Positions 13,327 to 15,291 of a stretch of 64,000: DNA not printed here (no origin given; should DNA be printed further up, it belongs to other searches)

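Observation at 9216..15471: Island of three cysteine-peptidase folds: two signal-less gingipain/C25-like proteins plus a membrane papain-fold protein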

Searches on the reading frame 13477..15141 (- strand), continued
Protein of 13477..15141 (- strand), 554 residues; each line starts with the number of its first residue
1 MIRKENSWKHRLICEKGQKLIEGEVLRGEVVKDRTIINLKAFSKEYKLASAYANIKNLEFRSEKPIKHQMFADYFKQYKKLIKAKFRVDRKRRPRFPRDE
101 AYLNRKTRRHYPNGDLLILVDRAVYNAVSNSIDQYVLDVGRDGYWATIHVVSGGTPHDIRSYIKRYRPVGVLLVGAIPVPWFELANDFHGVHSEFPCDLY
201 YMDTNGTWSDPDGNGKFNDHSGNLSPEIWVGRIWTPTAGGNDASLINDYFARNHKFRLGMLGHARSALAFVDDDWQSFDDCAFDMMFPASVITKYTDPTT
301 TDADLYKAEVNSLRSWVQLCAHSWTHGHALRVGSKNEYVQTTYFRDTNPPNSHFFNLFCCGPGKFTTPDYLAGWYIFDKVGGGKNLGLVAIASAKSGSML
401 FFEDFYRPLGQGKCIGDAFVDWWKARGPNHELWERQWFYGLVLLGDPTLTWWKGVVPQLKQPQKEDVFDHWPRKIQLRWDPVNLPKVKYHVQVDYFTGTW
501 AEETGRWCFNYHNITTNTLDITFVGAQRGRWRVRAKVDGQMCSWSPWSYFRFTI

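Call 43: predict_structure(alignment_id=A2)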
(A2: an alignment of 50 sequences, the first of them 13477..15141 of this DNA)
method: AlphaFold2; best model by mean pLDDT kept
length: 554 residues; sequences in the alignment: 50
mean_pLDDT: 79.4   pTM: 0.86
mean pLDDT of the five models: 79.4, 79.2, 77.4, 75.2, 72.8
residues with pLDDT >= 90: 186; 70-90: 218; 50-70: 125; < 50: 25
segments of 3 or more residues with pLDDT < 50: 1-6, 16-23, 350-354
pLDDT, mean of each block of 10 residues (from residue 1): 44 47 66 81 70 71 72 86 90 96 95 98 97 98 97 94 97 94 85 88 92 90 89 87 90 86 65 57 71 67 68 56 59 71 65 53 72 68 60 53 75 87 83 83 85 85 85 83 86 91 90 95 81 88 91 77
secondary structure, 60 per line:
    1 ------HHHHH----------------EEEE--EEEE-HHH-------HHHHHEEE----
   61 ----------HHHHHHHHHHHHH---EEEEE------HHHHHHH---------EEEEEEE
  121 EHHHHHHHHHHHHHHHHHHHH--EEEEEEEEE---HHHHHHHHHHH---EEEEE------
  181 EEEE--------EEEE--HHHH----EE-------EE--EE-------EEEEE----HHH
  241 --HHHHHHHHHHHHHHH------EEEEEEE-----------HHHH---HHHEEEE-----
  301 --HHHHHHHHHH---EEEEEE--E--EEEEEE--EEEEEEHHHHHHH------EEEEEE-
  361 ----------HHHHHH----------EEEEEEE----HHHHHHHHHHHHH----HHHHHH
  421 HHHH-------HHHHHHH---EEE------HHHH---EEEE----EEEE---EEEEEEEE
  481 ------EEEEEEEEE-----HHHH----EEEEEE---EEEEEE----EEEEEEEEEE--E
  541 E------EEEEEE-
elements in order: H7-11 E28-31 E34-37 H49-53 E54-56 H71-83 E87-91 H98-104 E114-121 H122-141 E144-152 H156-166 E170-174 E181-184 E193-196 H199-202 E229-233 H243-257 E264-270 H282-285 E292-295 H303-312 E316-321 E327-332 E335-340 H341-347 E354-359 H371-376 E387-393 H398-410 H415-424 H432-438 E442-444 H451-454 E458-461 E466-469 E473-480 E487-495 H501-504 E509-514 E518-523 E528-537 E548-553

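Call 47: fold_search(model_id=the predicted structure, library=pdb)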
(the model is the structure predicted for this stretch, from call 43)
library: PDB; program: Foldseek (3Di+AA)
matches with E <= 10: 1671; with E <= 0.001: 17
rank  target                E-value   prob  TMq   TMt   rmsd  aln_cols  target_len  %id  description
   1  1egj_A                2.0e-04  1.00  0.13  0.52   4.8       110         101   17  DOMAIN 4 OF THE BETA COMMON CHAIN IN COMPLEX WITH AN ANTIBODY (released 2001-02-15)
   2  3mpc_A                2.4e-04  1.00  0.14  0.66   4.4       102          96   18  The crystal structure of a Fn3-like protein from Clostridium thermocellum (released 2010-08-11)
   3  7dc8_C                3.8e-04  1.00  0.13  0.32   5.2       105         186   17  Crystal structure of Switch Ab Fab and hIL6R in complex with ATP (released 2021-01-13)
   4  3n1p_C                4.8e-04  1.00  0.14  0.63   4.4       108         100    7  Crystal Structure of IhhN bound to BOCFn3 (released 2010-06-02)
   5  8xwy_C                4.8e-04  1.00  0.14  0.39   9.1       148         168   18  Structure of Interleukin-27 (released 2025-01-22)
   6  8tld_E                5.1e-04  1.00  0.12  0.43   5.0        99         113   20  Structure of the IL-5 Signaling Complex (released 2024-04-10)
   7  8xwy_B                6.0e-04  1.00  0.14  0.41   3.4       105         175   14  Structure of Interleukin-27 (released 2025-01-22)
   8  3n1f_D                6.4e-04  1.00  0.13  0.64   4.2       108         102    7  Crystal Structure of IhhN bound to CDOFn3 (released 2010-06-02)
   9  4q58_C                6.4e-04  1.00  0.14  0.39   3.3        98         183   17  Crystal structure of the plectin 1a actin-binding domain/integrin beta 4 fragment complex (released 2014-07-23)
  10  7t0r_I                6.4e-04  1.00  0.13  0.58   4.4        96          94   19  Crystal structure of the anti-CD4 adnectin 6940_B01 as a complex with the extracellular domains of CD4 and ibalizumab  (released 2022-01-12)
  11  2haz                  7.2e-04  1.00  0.14  0.66   3.3       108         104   13  Crystal structure of the first fibronectin domain of human NCAM1 (released 2006-10-03)
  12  2gys_B                7.2e-04  1.00  0.12  0.16   5.2       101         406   19  2.7 A structure of the extracellular domains of the human beta common receptor involved in IL-3, IL-5, and GM-CSF sign (released 2006-06-20)
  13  3f7q_A                7.6e-04  1.00  0.13  0.32   3.7        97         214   15  First pair of Fibronectin type III domains and part of the connecting segment of the integrin beta4 (released 2009-03-10)
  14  7y8h_B                8.1e-04  1.00  0.13  0.71   3.5       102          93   13  Crystal structure of sDscam FNIII1 domain, isoform alpha7 (released 2023-05-24)
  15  6nmy_D                8.5e-04  1.00  0.13  0.31   4.9       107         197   19  A Cytokine-receptor complex (released 2020-01-22)
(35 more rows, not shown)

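Call 50: search_solved_structures(query=A2, max_evalue=10, show_alignments=3)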
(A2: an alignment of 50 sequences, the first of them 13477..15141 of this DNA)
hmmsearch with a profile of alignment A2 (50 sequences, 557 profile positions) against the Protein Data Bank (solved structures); distinct sequences matched with E-value up to 10: 4.
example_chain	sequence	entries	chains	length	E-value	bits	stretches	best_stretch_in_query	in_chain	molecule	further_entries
5opt_o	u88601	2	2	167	0.11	14.4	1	314-359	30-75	Ribosomal protein S19, putative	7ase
4v8m_AO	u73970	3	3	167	0.45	12.4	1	314-359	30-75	RIBOSOMAL PROTEIN S19, PUTATIVE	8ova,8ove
1oe9_B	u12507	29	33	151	0.84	11.5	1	361-386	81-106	MYOSIN LIGHT CHAIN 1, SLOW-TWITCH MUSCLE A ISOFORM | MYOSIN LIGHT CHAIN 1 | Myosin light chain 6B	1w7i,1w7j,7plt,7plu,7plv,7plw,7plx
5mu7_B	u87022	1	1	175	3.3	9.5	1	30-83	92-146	Coatomer subunit delta-like protein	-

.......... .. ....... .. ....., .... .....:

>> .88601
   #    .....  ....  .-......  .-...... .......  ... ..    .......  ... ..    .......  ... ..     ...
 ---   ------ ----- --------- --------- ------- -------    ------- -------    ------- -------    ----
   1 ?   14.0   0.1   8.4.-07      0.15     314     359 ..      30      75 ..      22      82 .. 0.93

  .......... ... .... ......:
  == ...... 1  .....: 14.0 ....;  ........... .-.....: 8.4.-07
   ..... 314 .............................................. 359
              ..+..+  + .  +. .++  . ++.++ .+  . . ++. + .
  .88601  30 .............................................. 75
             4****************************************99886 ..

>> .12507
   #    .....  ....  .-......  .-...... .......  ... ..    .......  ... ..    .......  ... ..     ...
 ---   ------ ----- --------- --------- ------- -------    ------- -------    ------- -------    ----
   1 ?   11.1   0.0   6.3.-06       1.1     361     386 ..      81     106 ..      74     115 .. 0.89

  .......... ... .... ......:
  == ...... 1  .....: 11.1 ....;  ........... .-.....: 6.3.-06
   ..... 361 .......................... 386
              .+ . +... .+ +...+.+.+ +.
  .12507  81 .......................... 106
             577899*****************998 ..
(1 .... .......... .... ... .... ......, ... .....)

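Call 51: search_protein_families(library=pfam, alignment_id=A2, max_evalue=0.001)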
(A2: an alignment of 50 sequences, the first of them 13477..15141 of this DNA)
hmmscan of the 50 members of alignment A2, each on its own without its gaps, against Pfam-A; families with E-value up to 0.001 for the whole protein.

A. member 1, window:13477-15141:- (554 aa): 1 family
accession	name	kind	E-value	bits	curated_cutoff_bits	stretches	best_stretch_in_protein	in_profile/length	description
PF01364.23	Peptidase_C25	-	9.5e-08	32.1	23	1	155-449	45-372/374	Peptidase family C25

B. families by the number of members that match (of 50 scanned): 1 family
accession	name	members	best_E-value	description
PF01364.23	Peptidase_C25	37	3.5e-08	Peptidase family C25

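Call 58: find_encoding_contigs(protein=P0209, flank=8000, max_places=1)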
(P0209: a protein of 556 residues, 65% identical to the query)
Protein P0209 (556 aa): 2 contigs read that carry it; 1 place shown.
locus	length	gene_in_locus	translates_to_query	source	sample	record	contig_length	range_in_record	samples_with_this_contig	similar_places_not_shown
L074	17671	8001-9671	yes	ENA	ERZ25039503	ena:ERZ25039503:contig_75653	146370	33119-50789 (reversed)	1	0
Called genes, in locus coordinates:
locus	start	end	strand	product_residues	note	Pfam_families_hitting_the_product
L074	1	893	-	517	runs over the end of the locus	-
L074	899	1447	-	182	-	-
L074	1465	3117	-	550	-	PF00672:HAMP, PF00512:HisKA, PF02518:HATPase_c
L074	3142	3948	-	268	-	PF00072:Response_reg, PF00486:Trans_reg_C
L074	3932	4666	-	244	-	-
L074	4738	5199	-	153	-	-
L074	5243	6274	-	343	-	PF02424:ApbE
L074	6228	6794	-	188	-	-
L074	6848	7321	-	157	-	-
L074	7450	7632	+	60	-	-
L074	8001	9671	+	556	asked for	PF01364:Peptidase_C25 (weak)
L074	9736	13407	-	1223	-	PF13231:PMT_2 (weak), PF07691:PA14, PF01436:NHL (faint), PF08450:SGL (faint)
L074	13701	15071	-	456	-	PF00291:PALP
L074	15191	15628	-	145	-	-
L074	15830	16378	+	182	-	PF06283:ThuA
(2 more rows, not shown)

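Call 60: find_encoding_contigs(protein=P0233, flank=8000, max_places=1)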
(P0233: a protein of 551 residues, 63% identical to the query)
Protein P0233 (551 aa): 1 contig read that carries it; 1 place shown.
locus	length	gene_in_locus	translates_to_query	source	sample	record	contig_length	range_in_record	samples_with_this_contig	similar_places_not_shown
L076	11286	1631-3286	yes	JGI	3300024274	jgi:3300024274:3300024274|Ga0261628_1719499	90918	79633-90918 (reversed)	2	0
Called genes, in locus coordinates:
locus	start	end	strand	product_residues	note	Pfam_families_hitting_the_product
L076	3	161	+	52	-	?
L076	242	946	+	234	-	PF24247:DUF7450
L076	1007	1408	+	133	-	-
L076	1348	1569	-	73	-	-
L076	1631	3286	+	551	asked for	PF01364:Peptidase_C25 (faint)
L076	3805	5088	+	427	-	PF00082:Peptidase_S8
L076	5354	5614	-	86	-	-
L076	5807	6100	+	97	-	PF08734:GYD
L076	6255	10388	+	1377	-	PF02221:E1_DerP2_DerF2 (faint), PF10633:NPCBM_assoc (faint)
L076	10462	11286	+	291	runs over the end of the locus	PF02517:Rce1-like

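Call 76: search_protein_families(library=pfam, proteins=[L034:4942-6126:+, L034:6138-8114:+, L034:8132-9646:+, L034:11959-13116:+, L034:3426-4730:+, L034:2137-3219:+, L034:13327-14583:-, L056:1295-2776:+, L056:92-1249:+], max_evalue=0.01)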
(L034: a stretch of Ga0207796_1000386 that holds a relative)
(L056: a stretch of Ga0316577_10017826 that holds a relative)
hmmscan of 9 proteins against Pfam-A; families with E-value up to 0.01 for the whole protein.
L034:4942-6126:+ (394 aa): 0 families

L034:6138-8114:+ (658 aa): 9 families
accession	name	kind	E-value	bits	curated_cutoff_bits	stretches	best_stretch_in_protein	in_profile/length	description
PF12770.12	CHAT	-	1.2e-30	107.4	24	1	85-355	10-274/289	CHAT domain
PF07719.23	TPR_2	-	7.3e-11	41.8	27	3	547-578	2-33/34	Tetratricopeptide repeat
PF00515.34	TPR_1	-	9.2e-10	38.4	27.8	2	546-579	1-34/34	Tetratricopeptide repeat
PF13414.12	TPR_11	-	5.1e-09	36.1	26.8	2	526-558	8-40/42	TPR repeat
PF13432.12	TPR_16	-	3.9e-08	34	32.7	1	524-575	9-60/65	Tetratricopeptide repeat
PF14559.12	TPR_19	-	1.2e-07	32.3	25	1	524-586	3-64/68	Tetratricopeptide repeat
PF13431.12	TPR_17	-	2.8e-06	27.6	24.4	0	535-565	2-32/34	Tetratricopeptide repeat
PF13428.12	TPR_14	-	0.0019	19.1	23.5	1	522-553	11-42/44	Tetratricopeptide repeat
PF13181.12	TPR_8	-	0.0022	18.4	25.7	0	523-545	12-34/34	Tetratricopeptide repeat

L034:8132-9646:+ (504 aa): 2 families
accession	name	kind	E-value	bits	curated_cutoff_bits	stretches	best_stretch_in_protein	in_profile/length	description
PF12770.12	CHAT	-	1.9e-27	96.9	24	1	87-373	4-272/289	CHAT domain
PF19960.5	EAD7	-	1.7e-11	44.1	32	1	429-501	1-62/62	Effector-associated domain 7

L034:11959-13116:+ (385 aa): 1 family
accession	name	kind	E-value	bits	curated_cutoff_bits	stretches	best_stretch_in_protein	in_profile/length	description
PF00079.25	Serpin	-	2.4e-105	353.3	27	1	14-382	4-370/370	Serpin (serine protease inhibitor)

L034:3426-4730:+ (434 aa): 1 family
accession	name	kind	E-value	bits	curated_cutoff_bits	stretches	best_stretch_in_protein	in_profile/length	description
PF03415.19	Peptidase_C11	-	3.9e-60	204.7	25.8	2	182-428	106-357/359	Clostripain family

L034:2137-3219:+ (360 aa): 0 families

L034:13327-14583:- (418 aa): 2 families
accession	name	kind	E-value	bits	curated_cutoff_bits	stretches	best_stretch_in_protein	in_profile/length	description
PF00208.27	ELFV_dehydrog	-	7.7e-83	278.3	23.4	1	180-416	1-241/241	Glutamate/Leucine/Phenylalanine/Valine dehydrogenase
PF02812.23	ELFV_dehydrog_N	-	6.7e-55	184.7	25.3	1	36-161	3-128/129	Glu/Leu/Phe/Val dehydrogenase, dimerisation domain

L056:1295-2776:+ (493 aa): 3 families
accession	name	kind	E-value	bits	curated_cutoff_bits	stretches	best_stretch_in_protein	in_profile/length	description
PF12770.12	CHAT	-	1.7e-27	97.1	24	1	71-367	4-281/289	CHAT domain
PF19960.5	EAD7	-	6.3e-10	39.1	32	1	418-490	1-62/62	Effector-associated domain 7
PF19955.5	EAD1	-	0.0076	17.1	24.2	0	414-491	7-78/90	Effector-associated domain 1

L056:92-1249:+ (385 aa): 0 families

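Call 79: search_protein_families(library=pfam, proteins=[L013:157-2469:+, L014:2878-4167:+, L027:7922-9604:+, L036:3-1781:+, L038:7106-8734:+, L047:8023-9735:+, L051:7798-9525:+, L061:8123-9733:+, L042:33-1193:+, L049:100-1368:+], max_evalue=0.001)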
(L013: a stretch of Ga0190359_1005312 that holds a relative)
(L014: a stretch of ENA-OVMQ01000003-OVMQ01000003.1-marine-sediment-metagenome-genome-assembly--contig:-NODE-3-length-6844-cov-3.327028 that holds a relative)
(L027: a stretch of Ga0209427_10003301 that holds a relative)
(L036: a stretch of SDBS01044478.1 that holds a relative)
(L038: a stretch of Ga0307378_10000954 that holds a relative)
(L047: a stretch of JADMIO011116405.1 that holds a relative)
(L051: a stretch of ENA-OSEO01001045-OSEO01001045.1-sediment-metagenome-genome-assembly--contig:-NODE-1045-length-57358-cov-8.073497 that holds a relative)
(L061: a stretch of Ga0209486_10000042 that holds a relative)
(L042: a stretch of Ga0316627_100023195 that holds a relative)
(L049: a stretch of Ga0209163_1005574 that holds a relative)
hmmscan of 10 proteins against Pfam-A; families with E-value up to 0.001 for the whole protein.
L013:157-2469:+ (770 aa): 0 families

L014:2878-4167:+ (429 aa): 2 families
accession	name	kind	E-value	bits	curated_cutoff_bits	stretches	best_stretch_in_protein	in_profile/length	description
PF17957.7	Big_7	-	4.1e-10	40.6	24.1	1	167-200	13-46/70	Bacterial Ig domain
PF13620.12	CarboxypepD_reg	-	0.00014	22.5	32.3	1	374-428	31-81/82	Carboxypeptidase regulatory-like domain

L027:7922-9604:+ (560 aa): 12 families
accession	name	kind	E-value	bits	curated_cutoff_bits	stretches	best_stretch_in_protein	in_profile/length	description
PF07719.23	TPR_2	-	1.3e-27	94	27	2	121-150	3-32/34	Tetratricopeptide repeat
PF13174.12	TPR_6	-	2.9e-15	56.2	26.3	0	34-64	3-33/33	Tetratricopeptide repeat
PF13432.12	TPR_16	-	5.9e-14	52.6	32.7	0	35-65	1-31/65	Tetratricopeptide repeat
PF13424.12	TPR_12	-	8.1e-12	45.6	30.1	0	122-196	6-75/77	Tetratricopeptide repeat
PF00515.34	TPR_1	-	9.3e-12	44.7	27.8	0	120-152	2-34/34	Tetratricopeptide repeat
PF13428.12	TPR_14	-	5.3e-11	42.5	23.5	0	33-67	3-37/44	Tetratricopeptide repeat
PF24575.1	TPR_Slam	-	3.1e-08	34.4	35.2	0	29-66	45-82/104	Surface lipoprotein assembly modifier, N-terminal TPR repeats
PF13176.12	TPR_7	-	4.6e-07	29.9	27.9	0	274-288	10-24/36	Tetratricopeptide repeat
PF13525.12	YfiO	-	2e-06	28.1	25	1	30-80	4-54/203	Outer membrane lipoprotein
PF24885.1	TPR_NPHP3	-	0.00029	20.8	100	0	117-195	97-177/239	Nephrocystin-3 TPR domain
PF14559.12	TPR_19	-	0.00051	20.7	25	0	419-443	3-27/68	Tetratricopeptide repeat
PF13374.12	TPR_10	-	0.0009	19.6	27.5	0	126-143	9-26/42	Tetratricopeptide repeat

L036:3-1781:+ (592 aa): 0 families

L038:7106-8734:+ (542 aa): 2 families
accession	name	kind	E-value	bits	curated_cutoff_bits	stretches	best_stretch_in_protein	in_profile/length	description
PF07969.17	Amidohydro_3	-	5.1e-33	115.7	29.7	2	79-284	1-238/472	Amidohydrolase family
PF01979.26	Amidohydro_1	-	8.6e-12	45.4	25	2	87-242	1-169/345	Amidohydrolase family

L047:8023-9735:+ (570 aa): 1 family
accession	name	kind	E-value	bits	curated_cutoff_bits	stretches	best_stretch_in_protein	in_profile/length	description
PF03372.29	Exo_endo_phos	-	1.6e-14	54.6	24.5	1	120-507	1-204/225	Endonuclease/Exonuclease/phosphatase family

L051:7798-9525:+ (575 aa): 1 family
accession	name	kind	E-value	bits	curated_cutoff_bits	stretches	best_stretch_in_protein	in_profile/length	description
PF01734.28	Patatin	-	5.4e-15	56.5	27.7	1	15-257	1-190/191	Patatin-like phospholipase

L061:8123-9733:+ (536 aa): 1 family
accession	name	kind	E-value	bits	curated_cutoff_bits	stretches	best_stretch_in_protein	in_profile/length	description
PF03372.29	Exo_endo_phos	-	2.4e-15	57.3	24.5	1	88-475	1-204/225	Endonuclease/Exonuclease/phosphatase family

L042:33-1193:+ (386 aa): 0 families

L049:100-1368:+ (422 aa): 1 family
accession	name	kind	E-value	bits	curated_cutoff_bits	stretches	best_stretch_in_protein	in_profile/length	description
PF01734.28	Patatin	-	0.00015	22.4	27.7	0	27-104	142-190/191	Patatin-like phospholipase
